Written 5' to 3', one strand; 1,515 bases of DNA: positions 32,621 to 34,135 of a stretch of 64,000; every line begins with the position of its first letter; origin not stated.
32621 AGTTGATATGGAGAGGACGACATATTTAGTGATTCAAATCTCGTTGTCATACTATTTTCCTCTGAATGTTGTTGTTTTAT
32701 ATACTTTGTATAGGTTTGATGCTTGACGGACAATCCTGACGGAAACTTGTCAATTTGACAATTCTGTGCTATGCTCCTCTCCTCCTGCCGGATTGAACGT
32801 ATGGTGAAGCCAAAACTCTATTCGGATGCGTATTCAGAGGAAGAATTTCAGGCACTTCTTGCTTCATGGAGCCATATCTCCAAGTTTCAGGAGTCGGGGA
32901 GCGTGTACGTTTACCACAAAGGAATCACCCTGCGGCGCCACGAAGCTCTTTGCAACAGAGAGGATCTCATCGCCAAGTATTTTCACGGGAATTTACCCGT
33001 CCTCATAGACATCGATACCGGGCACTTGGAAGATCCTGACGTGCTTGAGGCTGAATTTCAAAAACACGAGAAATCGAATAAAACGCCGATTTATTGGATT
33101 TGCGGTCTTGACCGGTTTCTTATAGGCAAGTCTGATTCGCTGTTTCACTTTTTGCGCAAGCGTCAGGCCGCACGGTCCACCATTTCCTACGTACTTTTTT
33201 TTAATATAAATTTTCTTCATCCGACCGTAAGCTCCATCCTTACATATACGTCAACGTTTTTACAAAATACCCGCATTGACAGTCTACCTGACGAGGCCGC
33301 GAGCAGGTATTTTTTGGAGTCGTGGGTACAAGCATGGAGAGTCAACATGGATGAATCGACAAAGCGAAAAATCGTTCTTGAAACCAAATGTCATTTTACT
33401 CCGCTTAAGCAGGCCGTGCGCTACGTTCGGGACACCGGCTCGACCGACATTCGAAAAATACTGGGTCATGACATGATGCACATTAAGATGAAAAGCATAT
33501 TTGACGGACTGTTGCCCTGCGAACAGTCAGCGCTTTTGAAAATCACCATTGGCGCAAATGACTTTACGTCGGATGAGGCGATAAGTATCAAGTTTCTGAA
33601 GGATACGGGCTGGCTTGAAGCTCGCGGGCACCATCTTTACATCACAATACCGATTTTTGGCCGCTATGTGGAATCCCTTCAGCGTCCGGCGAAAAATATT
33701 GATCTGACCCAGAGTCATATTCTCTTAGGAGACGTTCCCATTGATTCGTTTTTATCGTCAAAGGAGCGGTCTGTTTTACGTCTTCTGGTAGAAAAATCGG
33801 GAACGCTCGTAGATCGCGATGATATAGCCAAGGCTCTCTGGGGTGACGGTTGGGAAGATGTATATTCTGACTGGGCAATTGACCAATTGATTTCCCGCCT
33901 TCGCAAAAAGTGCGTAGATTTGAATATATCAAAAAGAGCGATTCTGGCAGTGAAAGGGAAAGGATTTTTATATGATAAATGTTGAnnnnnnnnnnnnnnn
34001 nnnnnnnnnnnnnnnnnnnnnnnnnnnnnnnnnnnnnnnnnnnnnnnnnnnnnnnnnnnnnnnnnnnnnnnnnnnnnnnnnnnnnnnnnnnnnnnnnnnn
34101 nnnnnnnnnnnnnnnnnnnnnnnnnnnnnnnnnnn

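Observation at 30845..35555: Divergent six-gene cluster of uncharacterised proteins around a pseudo-receiver and a degenerate-ATPase wHTH regulator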

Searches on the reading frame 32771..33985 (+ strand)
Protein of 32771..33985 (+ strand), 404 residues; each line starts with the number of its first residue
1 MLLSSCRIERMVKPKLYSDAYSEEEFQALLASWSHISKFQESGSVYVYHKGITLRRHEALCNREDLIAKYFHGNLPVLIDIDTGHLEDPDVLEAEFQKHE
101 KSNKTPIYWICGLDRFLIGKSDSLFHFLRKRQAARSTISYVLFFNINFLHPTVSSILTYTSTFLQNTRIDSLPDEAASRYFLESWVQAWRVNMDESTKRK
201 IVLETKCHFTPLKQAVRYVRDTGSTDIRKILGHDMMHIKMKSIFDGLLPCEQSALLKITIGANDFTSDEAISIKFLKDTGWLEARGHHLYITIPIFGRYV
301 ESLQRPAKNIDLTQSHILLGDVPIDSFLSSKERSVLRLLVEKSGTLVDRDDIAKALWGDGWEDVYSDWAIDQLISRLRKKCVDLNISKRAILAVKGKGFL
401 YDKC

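Call 3: search_protein_families(library=pfam, proteins=[window:32771-33985:+], max_evalue=1)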
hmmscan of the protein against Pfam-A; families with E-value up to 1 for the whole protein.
window:32771-33985:+ (404 aa): 3 families
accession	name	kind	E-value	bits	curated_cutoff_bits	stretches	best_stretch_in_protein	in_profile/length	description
PF00486.34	Trans_reg_C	-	8.5e-12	45.4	26.2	1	328-400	6-76/77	Transcriptional regulatory protein, C terminal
PF17267.7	DUF5333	-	0.066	13.9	27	1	12-62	43-93/110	Family of unknown function (DUF5333)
PF09905.14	VF530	-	0.18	12.4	27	0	256-291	26-63/63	DNA-binding protein VF530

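Call 4: search_protein_families(library=ncbifam, proteins=[window:32771-33985:+], max_evalue=1)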
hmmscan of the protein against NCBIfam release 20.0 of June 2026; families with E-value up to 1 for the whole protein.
window:32771-33985:+ (404 aa): 24 families
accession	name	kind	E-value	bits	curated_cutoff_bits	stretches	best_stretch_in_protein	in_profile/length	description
NF045944.1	ResRegRpaBCyano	equivalog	3.6e-09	36.3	330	1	310-401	138-227/229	response regulator transcription factor RpaB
NF007977.0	PRK10701.1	equivalog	2.1e-06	27.4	330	1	309-401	145-233/241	two-component system response regulator RstA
NF053854.1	RespRegPhoBBctds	equivalog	6.2e-06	25.7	270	1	309-400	139-223/225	two-component system response regulator PhoB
NF008078.0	PRK10816.1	equivalog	2.2e-05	24.1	336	1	307-402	131-221/223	two-component system response regulator PhoP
TIGR01387.1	cztR_silR_copR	subfamily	4e-05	23.4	279.2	1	311-399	133-216/218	heavy metal response regulator transcription factor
NF008567.0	PRK11517.1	equivalog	0.00018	21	353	1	327-400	147-217/223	response regulator transcription factor HprR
NF000404.1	vanR-D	exception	0.00056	19.5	500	1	328-402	159-231/232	vancomycin resistance response regulator transcription factor VanR-D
NF033117.2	vanR_ACDEGLN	exception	0.00092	18.9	350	1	327-399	153-223/226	VanR-ABDEGLN family response regulator transcription factor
NF007346.1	PRK09836.1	equivalog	0.0013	18.6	420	1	327-401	150-221/227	copper/silver response regulator transcription factor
NF005568.0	PRK07239.1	equivalog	0.0014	17.6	273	1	307-382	287-356/381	uroporphyrinogen-III synthase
NF000401.1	vanR-A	exception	0.0027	17.2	500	1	328-400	157-228/231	vancomycin resistance response regulator transcription factor VanR-A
NF007982.1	PRK10710.1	equivalog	0.0029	17.2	380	1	328-401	156-227/235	envelope stress response regulator BaeR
NF045991.1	RespRegCtrARhodob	equivalog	0.0055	16.5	350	1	327-400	149-220/224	response regulator transcription factor CtrA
TIGR02154.1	PhoB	equivalog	0.006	15.9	296.2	1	310-401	139-225/226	phosphate regulon transcriptional regulator PhoB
NF007005.1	PRK09468.1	equivalog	0.0068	15.8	331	1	327-401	159-231/237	osmolarity response regulator transcription factor OmpR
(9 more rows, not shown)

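Call 5: search_protein_families(library=padloc, proteins=[window:32771-33985:+], max_evalue=1)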
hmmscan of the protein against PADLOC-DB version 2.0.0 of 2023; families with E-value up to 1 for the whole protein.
window:32771-33985:+ (404 aa): 0 families

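Call 6: search_protein_families(library=phrogs, proteins=[window:32771-33985:+], max_evalue=1)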
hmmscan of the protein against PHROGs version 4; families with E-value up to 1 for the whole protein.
window:32771-33985:+ (404 aa): 1 family
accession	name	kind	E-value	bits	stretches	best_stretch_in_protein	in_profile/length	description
phrog_731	-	unknown function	1.2e-08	35.6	1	307-400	134-223/227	-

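Call 16: find_homologous_proteins(query=window:32801-33985:+)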
Query window:32801-33985:+ (394 aa): 31 proteins with E <= 0.001 among 2525 candidates.
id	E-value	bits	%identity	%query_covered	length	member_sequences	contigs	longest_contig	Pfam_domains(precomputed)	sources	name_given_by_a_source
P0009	3.0e-266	900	100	100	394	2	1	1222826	PF00486.35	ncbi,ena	-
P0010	8.2e-214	728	82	99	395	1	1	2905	PF00486.35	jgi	-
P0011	1.7e-182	625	68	99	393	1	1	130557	PF00486.35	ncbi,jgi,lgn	-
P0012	2.3e-171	588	66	99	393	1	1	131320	PF00486.35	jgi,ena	-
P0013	7.6e-164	563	63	99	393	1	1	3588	PF00486.35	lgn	-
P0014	3.6e-151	522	60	98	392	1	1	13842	PF00486.35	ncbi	-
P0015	8.8e-139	481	55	98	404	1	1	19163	PF00486.35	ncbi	-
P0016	1.1e-136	474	55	99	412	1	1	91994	PF00486.35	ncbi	-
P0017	1.1e-131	457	54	98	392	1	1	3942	PF00486.35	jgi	jgi:DNA-binding winged helix-turn-helix (wHTH) protein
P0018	1.3e-131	457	52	97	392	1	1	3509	PF00486.35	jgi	jgi:hypothetical protein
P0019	9.0e-128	444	52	98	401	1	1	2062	PF00486.35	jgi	jgi:hypothetical protein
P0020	1.3e-96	342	43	98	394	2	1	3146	PF00486.35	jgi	-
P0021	4.3e-55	205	31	97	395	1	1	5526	PF00486.35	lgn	-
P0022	9.6e-54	201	33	95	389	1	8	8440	PF00486.35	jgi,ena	-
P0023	4.9e-52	195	34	96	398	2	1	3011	PF00486.35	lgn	-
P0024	3.5e-36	143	33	65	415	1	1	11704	PF00486.35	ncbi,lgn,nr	ncbi:winged helix-turn-helix domain-containing protein [Candidatus Gottesmanbacteria bacterium]|nr:w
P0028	2.1e-17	81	33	57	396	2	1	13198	PF00486.35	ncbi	-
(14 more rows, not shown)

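Call 17: find_encoding_contigs(protein=P0011, flank=8000, max_places=1)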
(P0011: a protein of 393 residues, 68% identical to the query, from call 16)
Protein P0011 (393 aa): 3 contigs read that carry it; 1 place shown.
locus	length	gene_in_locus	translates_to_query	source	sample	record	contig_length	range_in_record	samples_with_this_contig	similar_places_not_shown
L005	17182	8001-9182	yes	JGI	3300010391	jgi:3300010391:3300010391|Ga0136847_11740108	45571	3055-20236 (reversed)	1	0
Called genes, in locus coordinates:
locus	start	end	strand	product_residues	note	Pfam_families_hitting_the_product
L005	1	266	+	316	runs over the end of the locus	-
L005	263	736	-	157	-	-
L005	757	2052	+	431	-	PF05977:MFS_3, PF07690:MFS_1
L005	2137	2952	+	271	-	PF01790:LGT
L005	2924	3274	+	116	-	PF01258:zf-dskA_traR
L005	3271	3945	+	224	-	PF00849:PseudoU_synth_2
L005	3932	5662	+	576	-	PF00999:Na_H_Exchanger, PF02254:TrkA_N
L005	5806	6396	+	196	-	PF08843:AbiEii (faint)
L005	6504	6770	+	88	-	PF04014:MazE_antitoxin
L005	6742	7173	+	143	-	PF01850:PIN (weak), PF13470:PIN_3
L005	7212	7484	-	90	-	PF08281:Sigma70_r4_2, PF04545:Sigma70_r4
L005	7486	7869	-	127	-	-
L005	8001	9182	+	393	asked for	PF00486:Trans_reg_C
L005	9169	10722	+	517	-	-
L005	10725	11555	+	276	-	PF01702:TGT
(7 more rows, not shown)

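Call 18: find_encoding_contigs(protein=P0015, flank=8000, max_places=1)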
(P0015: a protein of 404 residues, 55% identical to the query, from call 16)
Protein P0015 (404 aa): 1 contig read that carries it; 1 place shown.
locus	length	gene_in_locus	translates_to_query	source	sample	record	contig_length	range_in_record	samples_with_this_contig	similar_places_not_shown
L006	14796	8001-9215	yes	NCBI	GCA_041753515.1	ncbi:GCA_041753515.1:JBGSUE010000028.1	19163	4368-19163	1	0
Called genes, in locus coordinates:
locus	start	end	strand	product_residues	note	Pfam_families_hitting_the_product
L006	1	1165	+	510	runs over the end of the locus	PF02789:Peptidase_M17_N, PF00883:Peptidase_M17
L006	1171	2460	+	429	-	PF05977:MFS_3, PF07690:MFS_1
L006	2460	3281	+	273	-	PF01790:LGT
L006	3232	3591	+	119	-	PF01258:zf-dskA_traR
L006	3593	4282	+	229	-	PF00849:PseudoU_synth_2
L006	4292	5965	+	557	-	PF00999:Na_H_Exchanger, PF02254:TrkA_N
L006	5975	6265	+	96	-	-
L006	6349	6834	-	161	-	-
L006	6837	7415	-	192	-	-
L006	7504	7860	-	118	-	-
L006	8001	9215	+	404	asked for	PF00486:Trans_reg_C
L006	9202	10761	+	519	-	-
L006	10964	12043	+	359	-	PF01702:TGT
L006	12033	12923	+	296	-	-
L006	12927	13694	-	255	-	PF00515:TPR_1 (weak), PF07719:TPR_2 (weak), PF13181:TPR_8 (weak)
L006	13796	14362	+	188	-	PF20772:TACO1_YebC_N, PF01709:Transcrip_reg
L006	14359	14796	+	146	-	?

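Call 19: find_encoding_contigs(protein=P0024, flank=8000, max_places=1)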
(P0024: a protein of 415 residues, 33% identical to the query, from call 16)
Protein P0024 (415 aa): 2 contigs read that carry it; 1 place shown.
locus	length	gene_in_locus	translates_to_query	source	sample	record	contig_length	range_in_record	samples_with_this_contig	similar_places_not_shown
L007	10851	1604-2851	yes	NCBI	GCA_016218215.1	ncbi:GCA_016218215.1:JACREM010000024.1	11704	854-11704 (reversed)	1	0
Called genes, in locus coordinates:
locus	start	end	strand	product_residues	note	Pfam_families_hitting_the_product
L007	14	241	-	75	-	-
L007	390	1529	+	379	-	PF00670:AdoHcyase_NAD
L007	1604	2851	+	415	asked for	PF00486:Trans_reg_C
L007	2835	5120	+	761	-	-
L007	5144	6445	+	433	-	PF00486:Trans_reg_C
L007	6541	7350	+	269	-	PF01636:APH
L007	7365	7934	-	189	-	PF00687:Ribosomal_L1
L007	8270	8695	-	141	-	PF03946:Ribosomal_L11_N, PF00298:Ribosomal_L11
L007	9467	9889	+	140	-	PF01797:Y1_Tnp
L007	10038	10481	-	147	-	PF01371:Trp_repressor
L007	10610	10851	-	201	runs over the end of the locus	PF02357:NusG, PF00467:KOW (weak)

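Call 20: find_encoding_contigs(protein=P0028, flank=8000, max_places=1)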
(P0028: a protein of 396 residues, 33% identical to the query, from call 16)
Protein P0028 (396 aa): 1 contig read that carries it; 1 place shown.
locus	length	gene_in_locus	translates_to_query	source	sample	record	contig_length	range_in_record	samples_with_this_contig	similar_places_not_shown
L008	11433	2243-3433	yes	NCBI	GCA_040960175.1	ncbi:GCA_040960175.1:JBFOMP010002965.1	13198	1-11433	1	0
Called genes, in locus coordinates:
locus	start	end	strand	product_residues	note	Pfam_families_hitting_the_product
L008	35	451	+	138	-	PF01850:PIN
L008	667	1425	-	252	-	PF14023:Bestrophin-like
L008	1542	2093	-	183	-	-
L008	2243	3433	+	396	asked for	PF00486:Trans_reg_C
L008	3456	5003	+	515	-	-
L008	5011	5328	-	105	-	-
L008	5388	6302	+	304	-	PF02646:RmuC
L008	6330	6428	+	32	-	-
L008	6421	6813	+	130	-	PF01371:Trp_repressor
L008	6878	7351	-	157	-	PF00583:Acetyltransf_1, PF13673:Acetyltransf_10, PF13508:Acetyltransf_7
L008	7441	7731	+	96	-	PF13451:zf_Tbcl (weak), PF23477:zf_Tbcl_2 (weak)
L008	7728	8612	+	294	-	-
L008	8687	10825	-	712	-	PF02534:T4SS-DNA_transf (faint), PF01935:DUF87 (faint), PF10412:TrwB_AAD_bind (faint), PF13401:AAA_22 (faint)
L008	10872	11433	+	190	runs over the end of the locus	PF00561:Abhydrolase_1 (faint), PF06821:Ser_hydrolase, PF10230:LIDHydrolase (faint), PF12146:Hydrolase_4 (faint), PF12697:Abhydrolase_6 (weak)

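Call 27: search_solved_structures(query=A2, max_evalue=1, show_alignments=0)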
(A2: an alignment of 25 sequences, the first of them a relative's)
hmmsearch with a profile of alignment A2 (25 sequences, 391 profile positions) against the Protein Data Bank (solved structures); distinct sequences matched with E-value up to 1: 74 (the best 60 are shown).
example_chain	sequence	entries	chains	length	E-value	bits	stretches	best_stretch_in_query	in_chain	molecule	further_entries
2naz_A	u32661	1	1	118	5.4e-10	42.3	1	315-390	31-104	Transcriptional regulatory protein RstA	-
2k4j_A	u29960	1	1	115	9.2e-10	41.5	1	315-390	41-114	Putative TRANSCRIPTIONAL REGULATOR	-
6kyx_A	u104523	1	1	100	1.8e-09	40.6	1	296-388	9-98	DNA-binding response regulator ArlR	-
6is4_A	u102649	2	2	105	1.9e-09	40.4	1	296-388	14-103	Response regulator ArlR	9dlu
6iju_A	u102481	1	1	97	2e-09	40.4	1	296-388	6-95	DNA-binding response regulator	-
2mlk_A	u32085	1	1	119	2.1e-09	40.3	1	305-390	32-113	RstA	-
4nhj_A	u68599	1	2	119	2.3e-09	40.2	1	302-390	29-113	DNA-binding transcriptional regulator RstA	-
1kgs_A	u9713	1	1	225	2e-08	37.1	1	302-388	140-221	DNA BINDING RESPONSE REGULATOR D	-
8b4c_D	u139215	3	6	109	4.4e-08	36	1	316-390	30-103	Cholera toxin transcriptional activator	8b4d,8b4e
8b4b_W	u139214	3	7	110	4.5e-08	36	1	316-390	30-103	Cholera toxin transcriptional activator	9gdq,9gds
4uht_A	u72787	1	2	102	6.8e-08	35.4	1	315-390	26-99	TRANSCRIPTIONAL REGULATORY PROTEIN CPXR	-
7nmb_A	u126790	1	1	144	8.2e-08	35.1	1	316-390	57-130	Cholera toxin transcriptional activator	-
2jzy_A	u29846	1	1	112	9.7e-08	34.8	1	315-390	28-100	Transcriptional regulatory protein PcoR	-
2zxj_A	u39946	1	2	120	3.3e-07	33.1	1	295-390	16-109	Transcriptional regulatory protein walR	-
5dcm_B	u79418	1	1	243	3.4e-07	33.1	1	306-390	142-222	PhoB family transcriptional regulator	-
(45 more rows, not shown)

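Call 37: predict_structure(alignment_id=A2)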
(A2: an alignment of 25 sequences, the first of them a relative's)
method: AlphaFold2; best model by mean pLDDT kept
length: 394 residues; sequences in the alignment: 25
mean_pLDDT: 90.6   pTM: 0.73
mean pLDDT of the five models: 90.6, 90.6, 90.5, 90.2, 89.6
residues with pLDDT >= 90: 285; 70-90: 99; 50-70: 7; < 50: 3
segments of 3 or more residues with pLDDT < 50: 1-3
pLDDT, mean of each block of 10 residues (from residue 1): 63 92 92 95 94 95 94 83 91 90 89 90 93 95 83 89 95 95 96 95 97 96 95 94 93 90 96 92 96 74 86 90 94 93 92 92 92 80 89 75
secondary structure, 60 per line:
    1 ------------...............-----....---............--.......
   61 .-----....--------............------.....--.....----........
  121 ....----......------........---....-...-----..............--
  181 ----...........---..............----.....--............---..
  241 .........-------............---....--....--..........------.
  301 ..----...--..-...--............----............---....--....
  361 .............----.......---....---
elements in order: H13-27 E33-36 H40-51 H54-61 E67-70 H79-90 E97-101 H104-108 H113-124 E129-134 H141-148 H152-155 E157-159 H165-178 H185-195 H199-212 H217-221 H224-235 H239-249 H257-268 E272-275 E278-281 H284-293 E300-302 E307-309 H320-331 E336-338 H339-347 H351-354 H357-373 E381-384 E388-391

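Call 40: find_related_loci(query=A2, collection=genome_contigs, flank=8000)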
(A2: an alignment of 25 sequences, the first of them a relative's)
Query A2 (394 aa) in genome_contigs; peptide patterns used: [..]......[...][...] (x = any residue, [..] = any of these).
85 stretches matched a pattern; 77 encode a relative of the query (tblastn E <= 1e-3); 75 distinct loci.
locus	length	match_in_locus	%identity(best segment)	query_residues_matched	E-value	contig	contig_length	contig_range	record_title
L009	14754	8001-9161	55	5-391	2e-138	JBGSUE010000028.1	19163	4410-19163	MAG: Patescibacteria group bacterium isolate JTS-AC425 k141_3520806, whole genome shotgun sequence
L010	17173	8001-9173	68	2-392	0e+0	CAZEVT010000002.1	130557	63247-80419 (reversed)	MAG TPA_asm: uncultured Gammaproteobacteria bacterium isolate SRP119689_co1_156 genome assembly, contig: NODE_102_length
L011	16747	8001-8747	34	134-389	9e-43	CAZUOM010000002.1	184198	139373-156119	MAG TPA_asm: uncultured Gammaproteobacteria bacterium isolate binchicken_co341_72 genome assembly, contig: NODE_3_length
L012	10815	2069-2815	33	134-390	4e-40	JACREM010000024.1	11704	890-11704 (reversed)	MAG: Candidatus Gottesmanbacteria bacterium isolate NC_groundwater_1699_Pr3_B-0.1um_43_117 SR-2_scaffold_141_572818, who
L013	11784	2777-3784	30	69-391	4e-38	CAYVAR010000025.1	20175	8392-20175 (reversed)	MAG TPA_asm: uncultured Gammaproteobacteria bacterium isolate binchicken_co110_1166 genome assembly, contig: NODE_5800_l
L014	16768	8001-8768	28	128-390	2e-35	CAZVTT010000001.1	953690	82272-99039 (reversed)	MAG TPA_asm: uncultured Gammaproteobacteria bacterium isolate SRP292972_co1_32 genome assembly, contig: NODE_3_length_95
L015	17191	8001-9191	27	12-392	6e-35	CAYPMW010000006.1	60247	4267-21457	MAG TPA_asm: uncultured Gammaproteobacteria bacterium isolate binchicken_co227_1238 genome assembly, contig: NODE_929_le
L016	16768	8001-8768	30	127-389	1e-33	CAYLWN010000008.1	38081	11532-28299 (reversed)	MAG TPA_asm: uncultured Gammaproteobacteria bacterium isolate SRP050083_co1_444 genome assembly, contig: NODE_339_length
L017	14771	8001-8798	27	124-390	2e-32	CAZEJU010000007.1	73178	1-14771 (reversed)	MAG TPA_asm: uncultured Gammaproteobacteria bacterium isolate binchicken_co105_439 genome assembly, contig: NODE_383_len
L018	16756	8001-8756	29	133-391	3e-32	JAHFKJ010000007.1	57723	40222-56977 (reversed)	MAG: Candidatus Gottesmanbacteria bacterium isolate nzgw407 NODE_607_length_57724_cov_3.767234, whole genome shotgun seq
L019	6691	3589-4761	25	12-390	1e-31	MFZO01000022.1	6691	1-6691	MAG: Candidatus Roizmanbacteria bacterium RIFCSPHIGHO2_02_FULL_38_11 rifcsphigho2_02_scaffold_28029, whole genome shotgu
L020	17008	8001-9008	25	59-392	6e-30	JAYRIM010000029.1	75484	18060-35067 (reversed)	MAG: Candidatus Levyibacteriota bacterium isolate SZ_szas25bin.53 k141_1575537, whole genome shotgun sequence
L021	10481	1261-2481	23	9-391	2e-28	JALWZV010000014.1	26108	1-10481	MAG: Candidatus Roizmanbacteria bacterium isolate T2_metabat1_scaf2bin.165 T2_NODE_1402_length_26108_cov_2.501828, whole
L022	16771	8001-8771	28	128-391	3e-28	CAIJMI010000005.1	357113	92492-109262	Candidatus Gottesmanbacteria bacterium isolate LaPlata-b_bin-0620 genome assembly, contig: bin-0620:5/5, whole genome sh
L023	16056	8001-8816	27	113-390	9e-28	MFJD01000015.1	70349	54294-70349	MAG: Candidatus Gottesmanbacteria bacterium RBG_16_52_11 RBG_16_scaffold_670, whole genome shotgun sequence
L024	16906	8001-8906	26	87-390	2e-27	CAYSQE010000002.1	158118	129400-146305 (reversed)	MAG TPA_asm: uncultured Gammaproteobacteria bacterium isolate SRP269290_co1_355 genome assembly, contig: NODE_76_length_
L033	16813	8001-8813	25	117-391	4e-23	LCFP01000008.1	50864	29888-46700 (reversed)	MAG: Candidatus Gottesmanbacteria bacterium GW2011_GWA2_43_14 UV73_C0008, whole genome shotgun sequence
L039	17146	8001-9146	24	23-381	3e-19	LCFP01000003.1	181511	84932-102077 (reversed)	MAG: Candidatus Gottesmanbacteria bacterium GW2011_GWA2_43_14 UV73_C0003, whole genome shotgun sequence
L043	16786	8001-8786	28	150-394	2e-18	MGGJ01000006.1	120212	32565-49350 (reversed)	MAG: Candidatus Woesebacteria bacterium RIFCSPHIGHO2_01_FULL_39_32 rifcsphigho2_01_scaffold_159, whole genome shotgun se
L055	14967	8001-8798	23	136-389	2e-16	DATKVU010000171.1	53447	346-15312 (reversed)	MAG TPA_asm: Clostridia bacterium isolate SMAG_U14141 k141_2815328, whole genome shotgun sequence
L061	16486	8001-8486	31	217-391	2e-14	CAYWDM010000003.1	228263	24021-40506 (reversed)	MAG TPA_asm: uncultured Pseudomonadales bacterium isolate SRP272421_co4_48 genome assembly, contig: NODE_19_length_22826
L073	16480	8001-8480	28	230-389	2e-12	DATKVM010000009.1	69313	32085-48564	MAG TPA_asm: Patescibacteria group bacterium isolate SMAG_U14133 k141_706363, whole genome shotgun sequence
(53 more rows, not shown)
